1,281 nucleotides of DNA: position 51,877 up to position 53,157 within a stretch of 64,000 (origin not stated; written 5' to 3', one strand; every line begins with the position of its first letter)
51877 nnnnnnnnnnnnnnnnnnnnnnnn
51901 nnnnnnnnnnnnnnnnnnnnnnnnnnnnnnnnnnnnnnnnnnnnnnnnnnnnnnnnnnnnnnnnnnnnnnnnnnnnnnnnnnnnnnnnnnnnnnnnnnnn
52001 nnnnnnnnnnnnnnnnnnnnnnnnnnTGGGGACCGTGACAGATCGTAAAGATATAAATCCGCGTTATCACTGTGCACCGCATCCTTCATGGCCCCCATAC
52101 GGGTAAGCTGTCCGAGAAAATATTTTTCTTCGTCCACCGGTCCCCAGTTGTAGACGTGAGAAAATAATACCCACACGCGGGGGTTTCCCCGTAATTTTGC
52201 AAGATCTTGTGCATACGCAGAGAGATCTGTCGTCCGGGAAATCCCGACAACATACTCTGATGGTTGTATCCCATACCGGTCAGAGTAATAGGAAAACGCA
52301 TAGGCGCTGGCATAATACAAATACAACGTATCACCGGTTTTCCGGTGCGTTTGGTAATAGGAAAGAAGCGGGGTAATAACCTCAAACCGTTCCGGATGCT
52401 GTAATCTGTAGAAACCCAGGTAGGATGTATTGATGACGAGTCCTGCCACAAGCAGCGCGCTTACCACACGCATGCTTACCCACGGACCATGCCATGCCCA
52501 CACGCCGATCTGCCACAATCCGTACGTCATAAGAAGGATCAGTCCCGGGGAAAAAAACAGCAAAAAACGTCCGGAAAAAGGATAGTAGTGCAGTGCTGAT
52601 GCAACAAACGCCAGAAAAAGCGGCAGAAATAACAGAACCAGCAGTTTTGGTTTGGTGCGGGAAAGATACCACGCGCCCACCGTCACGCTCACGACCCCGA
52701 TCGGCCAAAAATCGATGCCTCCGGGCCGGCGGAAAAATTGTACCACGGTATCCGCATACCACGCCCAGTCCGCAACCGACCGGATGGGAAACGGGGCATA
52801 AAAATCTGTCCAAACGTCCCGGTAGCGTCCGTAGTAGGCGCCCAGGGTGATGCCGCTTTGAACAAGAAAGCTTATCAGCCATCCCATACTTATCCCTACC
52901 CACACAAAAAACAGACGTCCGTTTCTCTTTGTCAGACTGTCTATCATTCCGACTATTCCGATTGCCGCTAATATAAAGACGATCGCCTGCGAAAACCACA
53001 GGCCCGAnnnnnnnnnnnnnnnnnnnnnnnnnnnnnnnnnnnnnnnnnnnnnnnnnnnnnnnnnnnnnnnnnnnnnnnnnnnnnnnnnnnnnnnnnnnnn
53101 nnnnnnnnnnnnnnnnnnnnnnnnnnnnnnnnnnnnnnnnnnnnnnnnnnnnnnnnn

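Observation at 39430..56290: At least five genes interrupted by frameshifts at homopolymer or simple runs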

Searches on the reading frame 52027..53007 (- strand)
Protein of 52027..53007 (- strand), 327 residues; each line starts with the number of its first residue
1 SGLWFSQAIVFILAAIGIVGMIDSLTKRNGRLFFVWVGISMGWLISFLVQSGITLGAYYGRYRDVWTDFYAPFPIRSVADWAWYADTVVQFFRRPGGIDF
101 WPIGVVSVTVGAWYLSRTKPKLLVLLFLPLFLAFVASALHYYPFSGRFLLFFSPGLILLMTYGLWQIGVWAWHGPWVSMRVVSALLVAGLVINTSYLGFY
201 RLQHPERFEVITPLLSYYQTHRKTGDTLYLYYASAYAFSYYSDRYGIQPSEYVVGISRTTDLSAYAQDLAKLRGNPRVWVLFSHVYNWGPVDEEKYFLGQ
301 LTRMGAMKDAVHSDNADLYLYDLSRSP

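Call 8: search_protein_families(library=pfam, proteins=[window:52027-53007:-], max_evalue=0.01)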
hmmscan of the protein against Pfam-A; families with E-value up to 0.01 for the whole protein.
window:52027-53007:- (327 aa): 0 families

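Call 34: search_protein_representatives(protein=window:52027-53007:-)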
Query: 327 residues. Proteins with E-value up to 0.001 (for the whole library): 3901; up to 1e-10: 2271; up to 1e-30: 336. The best 150 are listed.
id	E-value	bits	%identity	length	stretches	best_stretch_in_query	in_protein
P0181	1.9e-206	701.6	100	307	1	21-327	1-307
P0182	1.4e-123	429.0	58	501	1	2-327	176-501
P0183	2.6e-53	197.9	38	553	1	3-327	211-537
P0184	1.9e-52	195.1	38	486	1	3-323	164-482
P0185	4.3e-51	190.6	37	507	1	3-324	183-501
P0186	2.9e-50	187.9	33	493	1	3-324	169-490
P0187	1.6e-49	185.5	37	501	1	3-324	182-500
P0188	3.4e-49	184.4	37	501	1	3-327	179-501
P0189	6.4e-48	180.2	39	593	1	3-325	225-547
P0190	1.0e-47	179.6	37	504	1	3-327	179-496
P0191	1.8e-47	178.8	37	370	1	3-325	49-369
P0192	4.2e-47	177.5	34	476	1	3-323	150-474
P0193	7.7e-47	176.7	35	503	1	2-325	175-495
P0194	1.6e-46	175.7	36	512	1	2-324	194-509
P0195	1.7e-46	175.5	36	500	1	2-324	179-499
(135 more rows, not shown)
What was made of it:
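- Checked: The 327-aa downstream piece aligns from its residue 2-3 to residues ~176-501 of ~500-aa proteins (call 34).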
